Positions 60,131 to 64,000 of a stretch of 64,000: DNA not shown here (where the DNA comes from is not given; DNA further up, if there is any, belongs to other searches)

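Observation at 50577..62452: Uncharacterised ~140-aa module repeated three times in each of paralogs B, C and D (nine copies)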

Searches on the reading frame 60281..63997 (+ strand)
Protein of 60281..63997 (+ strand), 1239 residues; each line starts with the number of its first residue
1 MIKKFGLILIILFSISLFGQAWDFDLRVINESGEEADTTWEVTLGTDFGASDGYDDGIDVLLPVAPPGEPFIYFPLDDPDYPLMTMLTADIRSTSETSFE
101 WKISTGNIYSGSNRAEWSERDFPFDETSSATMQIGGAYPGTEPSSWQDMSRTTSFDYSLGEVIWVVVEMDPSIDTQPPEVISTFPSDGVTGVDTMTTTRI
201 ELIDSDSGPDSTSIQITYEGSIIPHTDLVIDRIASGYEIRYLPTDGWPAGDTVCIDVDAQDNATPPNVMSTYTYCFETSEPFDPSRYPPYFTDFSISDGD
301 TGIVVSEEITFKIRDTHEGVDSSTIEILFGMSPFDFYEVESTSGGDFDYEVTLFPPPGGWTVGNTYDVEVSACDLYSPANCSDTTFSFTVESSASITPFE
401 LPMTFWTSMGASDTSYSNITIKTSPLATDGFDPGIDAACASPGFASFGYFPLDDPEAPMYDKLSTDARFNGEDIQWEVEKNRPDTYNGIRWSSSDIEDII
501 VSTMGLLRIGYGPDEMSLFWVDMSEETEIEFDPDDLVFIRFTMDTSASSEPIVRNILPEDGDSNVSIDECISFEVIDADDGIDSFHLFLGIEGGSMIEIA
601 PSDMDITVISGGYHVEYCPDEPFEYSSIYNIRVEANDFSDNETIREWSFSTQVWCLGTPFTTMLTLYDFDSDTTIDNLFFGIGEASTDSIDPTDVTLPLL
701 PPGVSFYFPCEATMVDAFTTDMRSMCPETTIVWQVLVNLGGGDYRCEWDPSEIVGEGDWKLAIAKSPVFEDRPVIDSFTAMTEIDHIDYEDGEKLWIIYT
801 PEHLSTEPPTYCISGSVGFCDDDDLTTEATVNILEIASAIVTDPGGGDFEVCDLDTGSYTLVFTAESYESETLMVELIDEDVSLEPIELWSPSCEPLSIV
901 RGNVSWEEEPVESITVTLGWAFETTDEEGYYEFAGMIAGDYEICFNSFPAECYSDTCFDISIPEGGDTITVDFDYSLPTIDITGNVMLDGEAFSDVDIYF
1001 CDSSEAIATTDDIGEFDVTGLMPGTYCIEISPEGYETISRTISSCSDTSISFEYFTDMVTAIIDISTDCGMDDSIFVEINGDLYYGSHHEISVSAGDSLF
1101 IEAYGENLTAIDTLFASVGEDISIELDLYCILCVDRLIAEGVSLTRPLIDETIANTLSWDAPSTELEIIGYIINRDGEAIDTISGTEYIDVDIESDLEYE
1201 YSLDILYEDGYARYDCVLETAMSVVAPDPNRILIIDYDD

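Call 5: search_protein_families(library=pfam, proteins=[window:60281-63997:+], max_evalue=0.1)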
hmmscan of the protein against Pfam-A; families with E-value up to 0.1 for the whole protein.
window:60281-63997:+ (1239 aa): 9 families
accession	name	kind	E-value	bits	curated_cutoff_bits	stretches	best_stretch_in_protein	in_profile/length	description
PF13620.12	CarboxypepD_reg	-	1.8e-14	54.3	32.3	2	989-1041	10-65/82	Carboxypeptidase regulatory-like domain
PF13715.12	CarbopepD_reg_2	-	3.9e-12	46.5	32.2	2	982-1052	1-72/88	CarboxypepD_reg-like domain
PF17210.9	SdrD_B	-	6.8e-10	39.6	29.7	1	907-952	20-70/112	SdrD B-like domain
PF13205.12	Big_5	-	1.2e-09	39.2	23.6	1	174-278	1-105/105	Bacterial Ig-like domain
PF17802.7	SpaA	-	5.8e-05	23.6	23.1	0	1005-1038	33-68/91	Prealbumin-like fold domain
PF08308.17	PEGA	-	0.0024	18.2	20.8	1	1018-1052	29-63/71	PEGA domain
PF16371.11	MetallophosN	-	0.005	17.5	35.6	1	902-952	1-49/77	N terminal of Calcineurin-like phosphoesterase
PF20608.4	Phage_tube_C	-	0.0068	17.2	24.1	0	1020-1043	54-77/82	Phage tail tube protein C-terminal domain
PF05577.18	Peptidase_S28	-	0.054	12.7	25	1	906-960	296-347/434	Serine carboxypeptidase S28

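Call 6: search_protein_families(library=ncbifam, proteins=[window:60281-63997:+], max_evalue=0.1)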
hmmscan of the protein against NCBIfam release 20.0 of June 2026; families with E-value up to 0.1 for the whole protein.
window:60281-63997:+ (1239 aa): 1 family
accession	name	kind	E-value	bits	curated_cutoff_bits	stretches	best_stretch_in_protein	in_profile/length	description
NF000535.3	MSCRAMM_SdrC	exception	0.038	12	1700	0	1008-1056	538-585/963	MSCRAMM family adhesin SdrC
